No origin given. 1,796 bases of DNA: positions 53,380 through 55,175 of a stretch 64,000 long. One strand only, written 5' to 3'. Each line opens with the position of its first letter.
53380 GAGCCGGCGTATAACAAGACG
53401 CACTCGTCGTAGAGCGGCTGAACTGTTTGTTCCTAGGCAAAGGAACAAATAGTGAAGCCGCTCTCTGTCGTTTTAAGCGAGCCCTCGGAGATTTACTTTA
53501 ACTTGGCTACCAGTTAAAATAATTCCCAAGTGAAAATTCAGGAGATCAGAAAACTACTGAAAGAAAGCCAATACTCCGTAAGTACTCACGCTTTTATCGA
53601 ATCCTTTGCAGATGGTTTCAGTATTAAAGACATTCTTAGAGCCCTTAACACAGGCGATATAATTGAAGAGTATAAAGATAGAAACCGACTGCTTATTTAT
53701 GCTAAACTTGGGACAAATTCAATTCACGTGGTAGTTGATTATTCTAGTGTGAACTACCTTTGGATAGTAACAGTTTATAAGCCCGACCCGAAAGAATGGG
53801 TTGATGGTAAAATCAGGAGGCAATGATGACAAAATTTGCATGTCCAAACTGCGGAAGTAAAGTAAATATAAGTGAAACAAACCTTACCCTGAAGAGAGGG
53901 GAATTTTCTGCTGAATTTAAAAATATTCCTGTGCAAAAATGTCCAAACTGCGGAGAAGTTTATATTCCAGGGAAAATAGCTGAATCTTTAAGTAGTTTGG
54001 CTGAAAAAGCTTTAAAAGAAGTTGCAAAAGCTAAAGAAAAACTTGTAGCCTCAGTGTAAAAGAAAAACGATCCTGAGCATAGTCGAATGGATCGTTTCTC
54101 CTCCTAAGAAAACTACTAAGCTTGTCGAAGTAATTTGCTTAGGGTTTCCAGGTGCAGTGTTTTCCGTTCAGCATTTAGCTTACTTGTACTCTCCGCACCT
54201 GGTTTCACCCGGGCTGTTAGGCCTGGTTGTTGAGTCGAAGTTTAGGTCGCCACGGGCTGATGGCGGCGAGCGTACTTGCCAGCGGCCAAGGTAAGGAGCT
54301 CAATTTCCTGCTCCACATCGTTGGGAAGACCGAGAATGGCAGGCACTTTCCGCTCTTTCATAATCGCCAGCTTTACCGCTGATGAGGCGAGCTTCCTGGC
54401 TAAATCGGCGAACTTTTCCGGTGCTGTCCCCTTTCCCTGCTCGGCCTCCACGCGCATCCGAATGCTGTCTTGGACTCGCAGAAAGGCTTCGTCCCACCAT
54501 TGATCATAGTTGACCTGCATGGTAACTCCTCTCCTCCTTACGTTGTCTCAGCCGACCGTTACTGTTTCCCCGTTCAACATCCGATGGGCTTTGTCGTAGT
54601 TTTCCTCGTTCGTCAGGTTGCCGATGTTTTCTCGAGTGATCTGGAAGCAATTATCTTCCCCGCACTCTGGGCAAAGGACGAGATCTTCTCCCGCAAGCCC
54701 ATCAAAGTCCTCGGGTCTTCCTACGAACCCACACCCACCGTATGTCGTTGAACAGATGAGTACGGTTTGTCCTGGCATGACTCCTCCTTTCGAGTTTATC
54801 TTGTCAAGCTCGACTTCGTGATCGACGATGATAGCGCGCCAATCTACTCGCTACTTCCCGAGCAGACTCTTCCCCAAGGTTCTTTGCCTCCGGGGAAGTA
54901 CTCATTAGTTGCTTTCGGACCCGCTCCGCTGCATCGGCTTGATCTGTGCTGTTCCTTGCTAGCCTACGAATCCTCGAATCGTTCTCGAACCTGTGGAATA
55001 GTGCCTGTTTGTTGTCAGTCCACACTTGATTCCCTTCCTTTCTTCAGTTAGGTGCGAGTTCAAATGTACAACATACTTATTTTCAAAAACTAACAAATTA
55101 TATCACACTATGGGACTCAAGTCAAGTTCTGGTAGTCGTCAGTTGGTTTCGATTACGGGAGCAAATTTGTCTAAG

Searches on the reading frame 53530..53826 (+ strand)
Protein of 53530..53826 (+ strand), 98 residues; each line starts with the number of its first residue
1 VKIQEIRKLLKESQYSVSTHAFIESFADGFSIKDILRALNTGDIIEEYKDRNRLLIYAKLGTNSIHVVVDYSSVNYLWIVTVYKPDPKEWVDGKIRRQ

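Call 10: find_encoding_contigs(protein=window:53530-53826:+, flank=6000, max_places=10)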
Protein window:53530-53826:+ (98 aa): 1 contig read that carries it; 1 place shown.
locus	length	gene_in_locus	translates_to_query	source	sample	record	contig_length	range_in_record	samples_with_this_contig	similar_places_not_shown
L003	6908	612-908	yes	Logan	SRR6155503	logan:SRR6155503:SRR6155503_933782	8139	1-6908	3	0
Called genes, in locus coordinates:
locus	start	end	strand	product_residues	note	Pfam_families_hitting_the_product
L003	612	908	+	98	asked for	PF14076:DUF4258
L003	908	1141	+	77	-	PF07754:Ribosomal_aS21 (faint), PF24292:DUF7479 (weak)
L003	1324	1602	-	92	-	-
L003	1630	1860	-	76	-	-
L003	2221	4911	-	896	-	PF00690:Cation_ATPase_N, PF00122:E1-E2_ATPase, PF00702:Hydrolase, PF13246:Cation_ATPase, PF00689:Cation_ATPase_C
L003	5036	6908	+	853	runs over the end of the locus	PF00690:Cation_ATPase_N, PF00122:E1-E2_ATPase, PF00702:Hydrolase, PF13246:Cation_ATPase, PF00689:Cation_ATPase_C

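Call 61: search_protein_families(library=pfam, proteins=[window:53530-53826:+], max_evalue=0.01)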
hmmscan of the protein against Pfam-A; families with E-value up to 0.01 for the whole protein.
window:53530-53826:+ (98 aa): 1 family
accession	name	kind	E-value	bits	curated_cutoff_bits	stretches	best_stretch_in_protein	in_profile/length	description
PF14076.12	DUF4258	-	3.2e-13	50.2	25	1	18-83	2-70/71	Domain of unknown function (DUF4258)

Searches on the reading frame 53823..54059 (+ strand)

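Call 61: search_protein_families(library=pfam, proteins=[window:53823-54059:+], max_evalue=0.01)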
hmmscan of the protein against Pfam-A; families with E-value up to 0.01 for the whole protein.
window:53823-54059:+ (78 aa): 17 families
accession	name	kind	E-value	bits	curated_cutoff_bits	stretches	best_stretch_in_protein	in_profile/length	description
PF24292.1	DUF7479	-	6.9e-07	29.7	27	1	4-64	2-57/60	Domain of unknown function (DUF7479)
PF07754.17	HVO_2753_ZBP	-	1.3e-05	25.3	33.2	0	3-14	15-26/46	Small zinc finger protein HVO_2753-like, Zn-binding pocket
PF13248.11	Zn_ribbon_3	-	3.8e-05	23.4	27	0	5-14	3-12/26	zinc-ribbon domain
PF14149.11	YhfH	-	8.3e-05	22.8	27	0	32-46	8-22/37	YhfH-like protein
PF12172.15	zf-ChsH2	-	0.00018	21.7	23.2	0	37-48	11-22/37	ChsH2, rubredoxin-like zinc ribbon domain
PF13717.11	Zn_ribbon_4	-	0.00021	21.6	30.3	0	4-22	2-20/36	zinc-ribbon domain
PF08271.17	Zn_Ribbon_TF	-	0.00037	20.4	29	0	6-13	2-9/43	TFIIB zinc-binding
PF12773.13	DZR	-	0.00067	20.2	27.3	1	6-47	14-34/45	Double zinc ribbon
PF24460.1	DUF7575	-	0.00076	19.2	28.5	0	6-14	5-13/28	Domain of unknown function (DUF7575)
PF13453.11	Zn_ribbon_TFIIB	-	0.0024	17.7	22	0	7-44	2-26/41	Transcription factor zinc-finger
PF13240.11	Zn_Ribbon_1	-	0.0027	17.9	25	0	7-14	2-9/23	zinc-ribbon domain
PF23548.1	Zn_ribbon_FGT1_2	-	0.0033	17.4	27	0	2-13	18-29/35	FORGETTER1 second zinc ribbon domain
PF09723.15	Zn_ribbon_8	-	0.0036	17.7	34.4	0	36-45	25-34/41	Zinc ribbon domain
PF13695.12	Zn_ribbon_3CxxC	-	0.0043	18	23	1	2-70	3-75/100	Zinc-binding domain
PF09538.15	FYDLN_acid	-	0.0047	18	23.9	0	39-72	28-61/105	Protein of unknown function (FYDLN_acid)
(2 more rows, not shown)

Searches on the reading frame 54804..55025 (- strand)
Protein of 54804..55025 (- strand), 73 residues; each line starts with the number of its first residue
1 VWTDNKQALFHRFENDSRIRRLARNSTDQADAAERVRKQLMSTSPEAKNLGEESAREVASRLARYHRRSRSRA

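Call 61: search_protein_families(library=pfam, proteins=[window:54804-55025:-], max_evalue=0.01)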
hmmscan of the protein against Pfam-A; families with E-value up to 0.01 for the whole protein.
window:54804-55025:- (73 aa): 1 family
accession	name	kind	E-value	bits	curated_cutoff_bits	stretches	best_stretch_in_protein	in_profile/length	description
PF23796.1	DUF7174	-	0.0073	16.5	27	1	17-66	93-142/153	Family of unknown function (DUF7174)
